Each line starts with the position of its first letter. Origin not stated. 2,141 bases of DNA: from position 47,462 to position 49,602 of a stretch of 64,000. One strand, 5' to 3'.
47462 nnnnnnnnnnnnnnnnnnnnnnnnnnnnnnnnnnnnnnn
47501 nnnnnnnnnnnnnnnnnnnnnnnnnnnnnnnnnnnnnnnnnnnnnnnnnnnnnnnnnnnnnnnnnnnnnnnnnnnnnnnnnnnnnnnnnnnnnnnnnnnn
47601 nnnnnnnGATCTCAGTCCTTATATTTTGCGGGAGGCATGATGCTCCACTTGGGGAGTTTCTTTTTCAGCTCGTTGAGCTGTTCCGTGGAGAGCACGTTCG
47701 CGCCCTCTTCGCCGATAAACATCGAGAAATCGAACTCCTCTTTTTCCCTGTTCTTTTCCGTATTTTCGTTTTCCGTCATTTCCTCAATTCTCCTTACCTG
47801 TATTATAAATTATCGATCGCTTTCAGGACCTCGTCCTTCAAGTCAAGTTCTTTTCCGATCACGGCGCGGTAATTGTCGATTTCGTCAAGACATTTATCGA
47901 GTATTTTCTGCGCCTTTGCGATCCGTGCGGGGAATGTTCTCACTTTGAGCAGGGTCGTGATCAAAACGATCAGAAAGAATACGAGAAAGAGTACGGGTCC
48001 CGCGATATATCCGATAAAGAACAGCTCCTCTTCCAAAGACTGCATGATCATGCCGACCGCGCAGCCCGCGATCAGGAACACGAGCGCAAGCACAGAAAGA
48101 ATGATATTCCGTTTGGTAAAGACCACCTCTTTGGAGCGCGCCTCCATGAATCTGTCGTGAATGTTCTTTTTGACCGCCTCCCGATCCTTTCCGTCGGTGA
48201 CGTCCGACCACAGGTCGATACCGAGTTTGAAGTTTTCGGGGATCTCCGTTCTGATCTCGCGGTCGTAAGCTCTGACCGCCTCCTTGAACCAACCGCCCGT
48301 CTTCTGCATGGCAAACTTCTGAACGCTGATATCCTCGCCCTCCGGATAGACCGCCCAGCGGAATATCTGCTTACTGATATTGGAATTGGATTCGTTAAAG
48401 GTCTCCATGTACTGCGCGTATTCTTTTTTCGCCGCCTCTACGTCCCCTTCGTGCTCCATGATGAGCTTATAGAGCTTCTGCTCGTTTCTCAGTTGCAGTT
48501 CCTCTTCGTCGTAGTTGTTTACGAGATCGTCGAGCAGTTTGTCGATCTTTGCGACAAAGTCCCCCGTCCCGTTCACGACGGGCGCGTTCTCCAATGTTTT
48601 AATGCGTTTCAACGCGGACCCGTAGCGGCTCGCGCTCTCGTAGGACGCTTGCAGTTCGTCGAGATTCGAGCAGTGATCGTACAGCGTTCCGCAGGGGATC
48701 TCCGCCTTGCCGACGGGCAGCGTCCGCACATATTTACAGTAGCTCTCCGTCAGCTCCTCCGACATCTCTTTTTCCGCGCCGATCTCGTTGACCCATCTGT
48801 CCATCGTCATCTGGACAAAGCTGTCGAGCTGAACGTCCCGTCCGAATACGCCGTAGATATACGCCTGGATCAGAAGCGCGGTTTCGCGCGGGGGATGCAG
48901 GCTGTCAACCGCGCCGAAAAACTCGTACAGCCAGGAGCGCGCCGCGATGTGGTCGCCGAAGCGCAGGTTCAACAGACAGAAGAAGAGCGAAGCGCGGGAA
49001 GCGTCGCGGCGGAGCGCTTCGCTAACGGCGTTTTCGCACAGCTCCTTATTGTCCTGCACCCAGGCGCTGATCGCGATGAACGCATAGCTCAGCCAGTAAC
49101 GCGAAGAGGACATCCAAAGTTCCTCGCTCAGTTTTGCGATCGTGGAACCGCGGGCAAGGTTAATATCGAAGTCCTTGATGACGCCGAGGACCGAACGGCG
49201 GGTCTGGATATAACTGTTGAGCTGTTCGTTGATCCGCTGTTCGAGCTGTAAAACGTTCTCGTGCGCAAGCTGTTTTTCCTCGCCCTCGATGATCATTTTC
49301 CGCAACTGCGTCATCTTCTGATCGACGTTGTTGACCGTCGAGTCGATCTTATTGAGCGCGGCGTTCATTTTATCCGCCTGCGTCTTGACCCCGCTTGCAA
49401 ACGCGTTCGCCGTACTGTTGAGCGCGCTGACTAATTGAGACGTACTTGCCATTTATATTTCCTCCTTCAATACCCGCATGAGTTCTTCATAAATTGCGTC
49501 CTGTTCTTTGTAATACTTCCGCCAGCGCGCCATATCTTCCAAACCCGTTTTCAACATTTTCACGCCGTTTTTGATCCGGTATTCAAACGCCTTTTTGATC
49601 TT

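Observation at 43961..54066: Seven translationally coupled genes I cannot match to any described system: Zn-ribbon/TPR/TIR-like protein, three coiled-coil 2-TM paralogues, two small proteins, AAA+ ATPase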

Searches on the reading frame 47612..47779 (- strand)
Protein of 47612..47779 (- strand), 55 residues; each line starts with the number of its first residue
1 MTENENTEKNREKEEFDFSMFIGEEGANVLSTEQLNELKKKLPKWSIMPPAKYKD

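Call 3: search_protein_families(library=pfam, proteins=[window:47612-47779:-], max_evalue=1)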
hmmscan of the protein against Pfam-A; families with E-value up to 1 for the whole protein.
window:47612-47779:- (55 aa): 1 family
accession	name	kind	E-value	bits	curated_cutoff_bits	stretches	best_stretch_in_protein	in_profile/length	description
PF16441.10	DUF5038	-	0.12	12.8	25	1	3-45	2-42/144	Domain of unknown function (DUF5038)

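Call 4: search_protein_families(library=padloc, proteins=[window:47612-47779:-], max_evalue=1)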
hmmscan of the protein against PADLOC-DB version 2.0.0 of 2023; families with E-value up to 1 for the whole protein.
window:47612-47779:- (55 aa): 0 families

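Call 5: search_protein_families(library=ncbifam, proteins=[window:47612-47779:-], max_evalue=1)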
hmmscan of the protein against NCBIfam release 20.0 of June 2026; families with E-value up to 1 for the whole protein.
window:47612-47779:- (55 aa): 0 families

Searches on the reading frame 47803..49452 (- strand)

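Call 3: search_protein_families(library=pfam, proteins=[window:47803-49452:-], max_evalue=1)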
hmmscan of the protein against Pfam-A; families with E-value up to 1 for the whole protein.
window:47803-49452:- (549 aa): 7 families
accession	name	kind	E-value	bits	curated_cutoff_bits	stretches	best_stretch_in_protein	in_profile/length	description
PF12729.13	4HB_MCP_1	-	0.008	16.2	27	1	20-94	68-134/181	Four helix bundle sensory module for signal transduction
PF20990.2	DUF2207_C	-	0.04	14.1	33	1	425-521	116-203/247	Predicted membrane protein (DUF2207) C-terminal domain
PF04108.17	ATG17_like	-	0.048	13.6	43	1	15-76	114-176/355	Autophagy protein ATG17-like domain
PF11887.13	Mce4_CUP1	-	0.051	13.6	32.6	1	10-54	40-84/222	Cholesterol uptake porter CUP1 of Mce4, putative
PF12513.15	SUV3_C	-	0.063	13.6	27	1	119-149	15-48/48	ATP-dependent RNA helicase SUV3 C-terminal domain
PF15237.11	PTRF_SDPR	-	0.2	11.7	30.5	1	12-87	167-244/250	PTRF/SDPR family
PF01125.22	BUD31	-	0.85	9.7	23.8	0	25-75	8-58/146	Pre-mRNA-splicing factor BUD31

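Call 4: search_protein_families(library=padloc, proteins=[window:47803-49452:-], max_evalue=1)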
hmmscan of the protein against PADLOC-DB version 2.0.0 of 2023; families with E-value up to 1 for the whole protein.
window:47803-49452:- (549 aa): 3 families
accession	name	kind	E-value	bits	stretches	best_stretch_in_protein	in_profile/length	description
PDLC04892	PDC-S06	-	0.0018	14.7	2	229-392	379-534/843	-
PDLC02730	PbeC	-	0.0041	13.9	2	4-84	374-454/651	PbeC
PDLC00551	JetC2|JetC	-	0.0096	11.8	2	300-385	433-516/1365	DUF3584 domain; MukB-like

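Call 5: search_protein_families(library=ncbifam, proteins=[window:47803-49452:-], max_evalue=1)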
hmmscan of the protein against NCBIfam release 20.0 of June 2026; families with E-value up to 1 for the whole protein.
window:47803-49452:- (549 aa): 4 families
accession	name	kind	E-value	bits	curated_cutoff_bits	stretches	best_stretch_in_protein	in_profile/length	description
TIGR00996.1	Mtu_fam_mce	paralog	0.014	14.6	140.5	1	4-54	207-257/291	MCE family protein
TIGR02168.1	SMC_prok_B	equivalog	0.028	12.1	567.35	1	263-361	201-299/1181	chromosome segregation protein SMC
NF041635.1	STM3941_fam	subfamily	0.13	12.1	40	1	447-517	3-70/157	STM3941 family protein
NF038218.1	IcmG_DotF_IVB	equivalog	0.87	9.2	200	1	19-61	133-175/266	type IVB secretion system protein IcmG/DotF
